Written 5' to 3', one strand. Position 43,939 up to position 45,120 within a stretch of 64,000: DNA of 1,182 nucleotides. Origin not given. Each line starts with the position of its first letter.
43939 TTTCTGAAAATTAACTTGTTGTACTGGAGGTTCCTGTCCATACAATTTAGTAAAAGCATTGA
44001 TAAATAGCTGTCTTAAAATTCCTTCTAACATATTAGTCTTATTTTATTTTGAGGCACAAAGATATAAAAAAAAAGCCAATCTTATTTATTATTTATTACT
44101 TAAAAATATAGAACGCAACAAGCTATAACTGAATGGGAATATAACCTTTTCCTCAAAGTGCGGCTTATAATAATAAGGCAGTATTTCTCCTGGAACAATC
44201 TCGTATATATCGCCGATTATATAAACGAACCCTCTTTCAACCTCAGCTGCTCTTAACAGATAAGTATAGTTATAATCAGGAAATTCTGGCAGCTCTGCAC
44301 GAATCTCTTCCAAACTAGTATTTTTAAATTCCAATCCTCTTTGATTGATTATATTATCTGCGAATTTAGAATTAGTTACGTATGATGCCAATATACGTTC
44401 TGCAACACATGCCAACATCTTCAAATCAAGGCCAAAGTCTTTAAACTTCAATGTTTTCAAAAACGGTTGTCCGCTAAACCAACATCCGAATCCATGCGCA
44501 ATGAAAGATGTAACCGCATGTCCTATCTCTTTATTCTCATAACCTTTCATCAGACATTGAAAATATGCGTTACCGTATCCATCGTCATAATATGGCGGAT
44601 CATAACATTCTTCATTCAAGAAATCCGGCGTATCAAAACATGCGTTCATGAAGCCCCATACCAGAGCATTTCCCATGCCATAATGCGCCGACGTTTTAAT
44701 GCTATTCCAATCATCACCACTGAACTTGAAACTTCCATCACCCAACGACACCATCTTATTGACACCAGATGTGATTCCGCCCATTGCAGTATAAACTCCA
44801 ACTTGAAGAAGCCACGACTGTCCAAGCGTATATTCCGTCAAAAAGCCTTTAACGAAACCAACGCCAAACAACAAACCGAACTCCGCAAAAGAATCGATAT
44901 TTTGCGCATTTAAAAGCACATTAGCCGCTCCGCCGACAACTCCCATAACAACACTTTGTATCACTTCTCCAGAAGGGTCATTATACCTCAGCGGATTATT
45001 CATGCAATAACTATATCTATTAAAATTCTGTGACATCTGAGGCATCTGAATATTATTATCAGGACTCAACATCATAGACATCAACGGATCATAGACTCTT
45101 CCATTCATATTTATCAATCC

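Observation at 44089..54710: Five-gene operon coupling T9SS-sorted proteins and a fibre-like protein to a fused TcB-TcC-like SpvB/FG-GAP/Rhs shell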

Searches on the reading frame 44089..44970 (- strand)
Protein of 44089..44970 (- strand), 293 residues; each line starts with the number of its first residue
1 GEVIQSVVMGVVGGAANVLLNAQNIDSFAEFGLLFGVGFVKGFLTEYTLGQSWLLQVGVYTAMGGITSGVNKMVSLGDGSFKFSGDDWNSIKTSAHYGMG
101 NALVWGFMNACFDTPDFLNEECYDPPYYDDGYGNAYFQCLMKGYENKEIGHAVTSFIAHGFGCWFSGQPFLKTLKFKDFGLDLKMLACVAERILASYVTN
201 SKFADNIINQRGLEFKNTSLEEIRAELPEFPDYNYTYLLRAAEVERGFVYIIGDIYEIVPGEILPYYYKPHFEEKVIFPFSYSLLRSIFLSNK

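Call 11: search_protein_families(library=phrogs, proteins=[window:44089-44970:-], max_evalue=0.01)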
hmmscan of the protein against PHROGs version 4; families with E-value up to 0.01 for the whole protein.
window:44089-44970:- (293 aa): 0 families

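Call 33: search_protein_representatives(protein=window:44089-44967:-)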
Query: 292 residues. Proteins with E-value up to 0.001 (for the whole library): 7; up to 1e-10: 4; up to 1e-30: 1. The best 7 are listed.
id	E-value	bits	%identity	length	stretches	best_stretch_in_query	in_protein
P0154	2.2e-90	319.4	55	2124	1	1-291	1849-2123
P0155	2.9e-29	118.8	75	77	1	21-95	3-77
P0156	2.6e-15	73.0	48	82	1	133-201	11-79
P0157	7.4e-14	68.2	44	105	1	213-291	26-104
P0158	4.1e-05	39.5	49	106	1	243-291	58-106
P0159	1.2e-04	38.0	32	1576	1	3-111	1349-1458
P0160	1.7e-04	37.5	29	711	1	4-116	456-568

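Call 60: search_protein_families(library=pfam, proteins=[P0159, P0160], max_evalue=0.01)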
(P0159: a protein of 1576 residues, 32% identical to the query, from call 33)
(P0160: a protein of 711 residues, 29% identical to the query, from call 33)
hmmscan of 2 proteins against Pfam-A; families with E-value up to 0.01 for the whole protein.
P0159 (1576 aa): 4 families
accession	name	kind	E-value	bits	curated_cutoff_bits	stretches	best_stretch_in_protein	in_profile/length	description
PF05593.20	RHS_repeat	-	7.3e-23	80.9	22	1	1059-1092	1-32/38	RHS Repeat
PF01839.29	FG-GAP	-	1.7e-06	28.2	22.1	0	133-143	8-18/37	FG-GAP repeat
PF13517.12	FG-GAP_3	-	1.6e-05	25.8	26.9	1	84-144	1-60/61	FG-GAP-like repeat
PF12256.14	TcdB_toxin_midN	-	2.4e-05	24.1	24.8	1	298-381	72-152/181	Insecticide toxin TcdB middle/N-terminal region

P0160 (711 aa): 1 family
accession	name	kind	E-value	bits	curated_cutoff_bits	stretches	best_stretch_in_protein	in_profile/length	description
PF05593.20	RHS_repeat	-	6e-10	39.7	22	1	49-87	1-36/38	RHS Repeat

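Call 76: search_solved_structures(query=A8, max_evalue=10)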
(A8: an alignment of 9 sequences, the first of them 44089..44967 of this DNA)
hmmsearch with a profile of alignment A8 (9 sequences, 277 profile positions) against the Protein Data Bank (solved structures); distinct sequences matched with E-value up to 10: 12.
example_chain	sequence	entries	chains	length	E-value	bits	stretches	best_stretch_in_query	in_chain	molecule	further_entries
7l7b_C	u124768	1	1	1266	0.15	14.6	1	144-243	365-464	DNA-directed RNA polymerase subunit beta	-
9ogo_C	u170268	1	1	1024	0.3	13.6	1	172-263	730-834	Exportin-1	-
4hat_C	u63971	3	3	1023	0.46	13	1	172-263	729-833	Exportin-1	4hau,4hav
4hb2_C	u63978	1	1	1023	0.46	13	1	172-263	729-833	Exportin-1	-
4wvf_C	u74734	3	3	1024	0.46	13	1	172-263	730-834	Crm1p | Exportin-1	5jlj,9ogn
4hax_C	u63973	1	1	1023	0.46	13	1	172-263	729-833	Exportin-1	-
9y6s_9M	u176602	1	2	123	0.48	12.9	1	168-211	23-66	Dynein light chain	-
5xoj_C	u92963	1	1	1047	0.5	12.9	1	172-263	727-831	Exportin-1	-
8qyz_C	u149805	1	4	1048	0.5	12.8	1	172-263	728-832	Exportin-1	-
3m1i_C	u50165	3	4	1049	0.5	12.8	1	172-263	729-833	Exportin-1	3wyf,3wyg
4gmx_C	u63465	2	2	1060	0.51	12.8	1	172-263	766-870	Exportin-1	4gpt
7x8u_A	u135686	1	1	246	0.71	12.3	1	148-247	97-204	Tospovirus resistance protein B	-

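Call 77: search_protein_families(library=pfam, alignment_id=A8, max_evalue=1)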
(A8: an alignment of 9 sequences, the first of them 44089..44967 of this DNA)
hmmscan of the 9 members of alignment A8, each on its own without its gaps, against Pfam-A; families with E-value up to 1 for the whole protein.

A. member 1, window:44089-44967:- (292 aa): 0 families

B. families by the number of members that match (of 9 scanned): 2 families
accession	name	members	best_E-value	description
PF20612.3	SHOCT_2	1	0.029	SHOCT domain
PF23930.1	DUF7268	1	0.22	Family of unknown function (DUF7268)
